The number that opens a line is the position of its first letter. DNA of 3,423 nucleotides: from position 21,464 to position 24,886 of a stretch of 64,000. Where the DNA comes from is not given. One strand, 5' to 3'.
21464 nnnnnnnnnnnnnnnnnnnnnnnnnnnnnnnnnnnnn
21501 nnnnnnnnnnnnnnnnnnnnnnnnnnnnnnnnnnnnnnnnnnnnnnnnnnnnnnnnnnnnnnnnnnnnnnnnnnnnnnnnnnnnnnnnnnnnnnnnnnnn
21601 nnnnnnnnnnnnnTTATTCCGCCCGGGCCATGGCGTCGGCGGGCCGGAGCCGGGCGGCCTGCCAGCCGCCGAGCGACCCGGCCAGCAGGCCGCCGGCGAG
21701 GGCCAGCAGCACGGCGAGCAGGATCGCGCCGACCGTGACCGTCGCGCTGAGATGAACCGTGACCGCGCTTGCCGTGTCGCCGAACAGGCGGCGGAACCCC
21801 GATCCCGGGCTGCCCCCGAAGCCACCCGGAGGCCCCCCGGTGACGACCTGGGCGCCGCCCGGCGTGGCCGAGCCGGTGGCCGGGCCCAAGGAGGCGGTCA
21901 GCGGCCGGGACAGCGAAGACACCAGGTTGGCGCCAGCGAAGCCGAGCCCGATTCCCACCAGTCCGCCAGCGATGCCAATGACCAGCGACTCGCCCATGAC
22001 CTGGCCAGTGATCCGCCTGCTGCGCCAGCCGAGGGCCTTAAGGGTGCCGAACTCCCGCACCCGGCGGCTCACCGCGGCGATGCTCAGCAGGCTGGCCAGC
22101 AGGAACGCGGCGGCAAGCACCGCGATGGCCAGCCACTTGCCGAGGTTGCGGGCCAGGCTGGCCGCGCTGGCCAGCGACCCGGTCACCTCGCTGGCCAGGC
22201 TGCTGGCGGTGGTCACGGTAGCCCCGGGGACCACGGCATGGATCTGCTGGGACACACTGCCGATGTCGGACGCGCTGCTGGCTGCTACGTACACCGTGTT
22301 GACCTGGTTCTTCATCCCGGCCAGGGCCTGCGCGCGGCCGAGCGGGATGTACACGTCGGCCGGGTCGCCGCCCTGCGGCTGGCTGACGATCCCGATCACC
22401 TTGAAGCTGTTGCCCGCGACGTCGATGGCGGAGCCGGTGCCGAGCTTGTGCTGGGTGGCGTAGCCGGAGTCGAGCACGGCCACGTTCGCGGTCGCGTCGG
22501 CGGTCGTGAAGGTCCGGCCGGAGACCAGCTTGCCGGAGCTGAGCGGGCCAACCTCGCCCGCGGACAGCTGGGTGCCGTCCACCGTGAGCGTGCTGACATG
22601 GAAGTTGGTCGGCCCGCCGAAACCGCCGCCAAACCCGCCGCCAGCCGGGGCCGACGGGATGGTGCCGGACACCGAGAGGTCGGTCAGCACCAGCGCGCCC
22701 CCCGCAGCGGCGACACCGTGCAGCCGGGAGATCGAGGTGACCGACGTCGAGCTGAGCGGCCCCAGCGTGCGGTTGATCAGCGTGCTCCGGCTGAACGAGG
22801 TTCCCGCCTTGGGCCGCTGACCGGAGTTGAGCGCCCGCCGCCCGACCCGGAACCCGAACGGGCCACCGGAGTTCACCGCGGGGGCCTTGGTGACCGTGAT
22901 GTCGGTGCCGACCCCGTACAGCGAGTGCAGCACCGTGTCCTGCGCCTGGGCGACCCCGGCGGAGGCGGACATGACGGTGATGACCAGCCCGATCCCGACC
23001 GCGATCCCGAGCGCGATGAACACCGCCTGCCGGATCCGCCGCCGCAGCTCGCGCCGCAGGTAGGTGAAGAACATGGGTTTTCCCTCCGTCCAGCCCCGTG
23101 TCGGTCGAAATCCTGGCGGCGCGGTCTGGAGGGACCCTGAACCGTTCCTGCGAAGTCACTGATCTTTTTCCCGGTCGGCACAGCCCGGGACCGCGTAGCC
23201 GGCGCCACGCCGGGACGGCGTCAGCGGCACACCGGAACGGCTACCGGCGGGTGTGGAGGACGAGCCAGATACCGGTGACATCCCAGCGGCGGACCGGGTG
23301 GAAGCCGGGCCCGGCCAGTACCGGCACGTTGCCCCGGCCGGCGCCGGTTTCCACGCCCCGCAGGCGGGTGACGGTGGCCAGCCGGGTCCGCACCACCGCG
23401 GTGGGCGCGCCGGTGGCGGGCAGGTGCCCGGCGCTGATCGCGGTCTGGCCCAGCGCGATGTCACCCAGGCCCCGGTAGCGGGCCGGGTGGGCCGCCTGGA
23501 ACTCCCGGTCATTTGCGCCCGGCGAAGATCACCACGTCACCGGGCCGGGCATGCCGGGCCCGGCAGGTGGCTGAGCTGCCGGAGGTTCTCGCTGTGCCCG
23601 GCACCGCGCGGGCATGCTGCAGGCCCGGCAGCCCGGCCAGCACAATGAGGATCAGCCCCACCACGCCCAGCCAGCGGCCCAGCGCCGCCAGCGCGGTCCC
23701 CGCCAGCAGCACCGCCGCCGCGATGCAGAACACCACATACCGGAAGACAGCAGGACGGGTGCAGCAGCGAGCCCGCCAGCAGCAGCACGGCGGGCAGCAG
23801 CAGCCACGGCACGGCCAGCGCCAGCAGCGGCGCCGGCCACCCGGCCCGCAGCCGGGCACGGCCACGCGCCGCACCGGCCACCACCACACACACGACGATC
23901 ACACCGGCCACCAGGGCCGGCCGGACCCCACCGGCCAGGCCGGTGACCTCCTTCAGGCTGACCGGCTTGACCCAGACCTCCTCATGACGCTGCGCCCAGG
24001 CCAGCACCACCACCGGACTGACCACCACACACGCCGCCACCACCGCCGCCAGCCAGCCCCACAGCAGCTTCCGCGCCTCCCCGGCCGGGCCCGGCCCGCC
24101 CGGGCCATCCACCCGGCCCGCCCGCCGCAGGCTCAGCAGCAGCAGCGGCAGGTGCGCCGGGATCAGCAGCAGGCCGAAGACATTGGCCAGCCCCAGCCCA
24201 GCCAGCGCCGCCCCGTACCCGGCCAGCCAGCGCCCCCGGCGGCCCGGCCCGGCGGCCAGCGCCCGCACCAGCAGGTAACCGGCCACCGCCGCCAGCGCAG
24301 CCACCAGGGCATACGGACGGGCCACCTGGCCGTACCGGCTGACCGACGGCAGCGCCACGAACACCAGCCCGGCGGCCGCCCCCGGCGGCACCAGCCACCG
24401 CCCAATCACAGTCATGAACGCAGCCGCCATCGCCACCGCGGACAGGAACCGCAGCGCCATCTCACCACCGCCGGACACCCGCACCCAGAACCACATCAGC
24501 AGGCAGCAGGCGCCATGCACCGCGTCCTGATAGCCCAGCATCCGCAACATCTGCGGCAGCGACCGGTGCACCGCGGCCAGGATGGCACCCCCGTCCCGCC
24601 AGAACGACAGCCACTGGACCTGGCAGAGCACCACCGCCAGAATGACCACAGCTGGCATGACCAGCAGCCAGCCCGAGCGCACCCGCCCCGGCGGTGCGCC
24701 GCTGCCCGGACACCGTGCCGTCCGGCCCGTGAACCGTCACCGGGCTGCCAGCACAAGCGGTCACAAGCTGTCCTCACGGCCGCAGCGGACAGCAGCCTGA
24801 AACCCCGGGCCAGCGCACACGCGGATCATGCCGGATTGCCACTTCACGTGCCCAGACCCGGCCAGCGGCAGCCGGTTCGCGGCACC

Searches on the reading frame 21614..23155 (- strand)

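Call 31: search_protein_families(library=pfam, proteins=[window:21614-23155:-], max_evalue=0.001)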
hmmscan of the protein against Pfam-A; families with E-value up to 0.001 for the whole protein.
window:21614-23155:- (513 aa): 2 families
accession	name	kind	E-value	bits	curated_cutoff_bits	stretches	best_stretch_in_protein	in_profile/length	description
PF12704.14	MacB_PCD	-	2.2e-16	61.2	27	1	47-307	4-206/207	MacB-like periplasmic core domain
PF02687.27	FtsX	-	5.5e-11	43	25.5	1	343-455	4-74/120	FtsX-like permease C-terminal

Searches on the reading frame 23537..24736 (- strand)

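Call 4: search_protein_families(library=pfam, proteins=[window:23537-24682:-], max_evalue=0.01)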
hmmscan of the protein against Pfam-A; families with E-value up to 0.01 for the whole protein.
window:23537-24682:- (381 aa): 1 family
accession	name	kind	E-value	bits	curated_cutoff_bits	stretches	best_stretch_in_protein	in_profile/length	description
PF11028.14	TMEM260-like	-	0.0036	17.5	24.2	1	43-182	38-171/179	Protein O-mannosyl-transferase TMEM260-like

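Call 31: search_protein_families(library=pfam, proteins=[window:23537-24736:-], max_evalue=0.001)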
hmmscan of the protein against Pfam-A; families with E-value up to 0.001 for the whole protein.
window:23537-24736:- (399 aa): 0 families
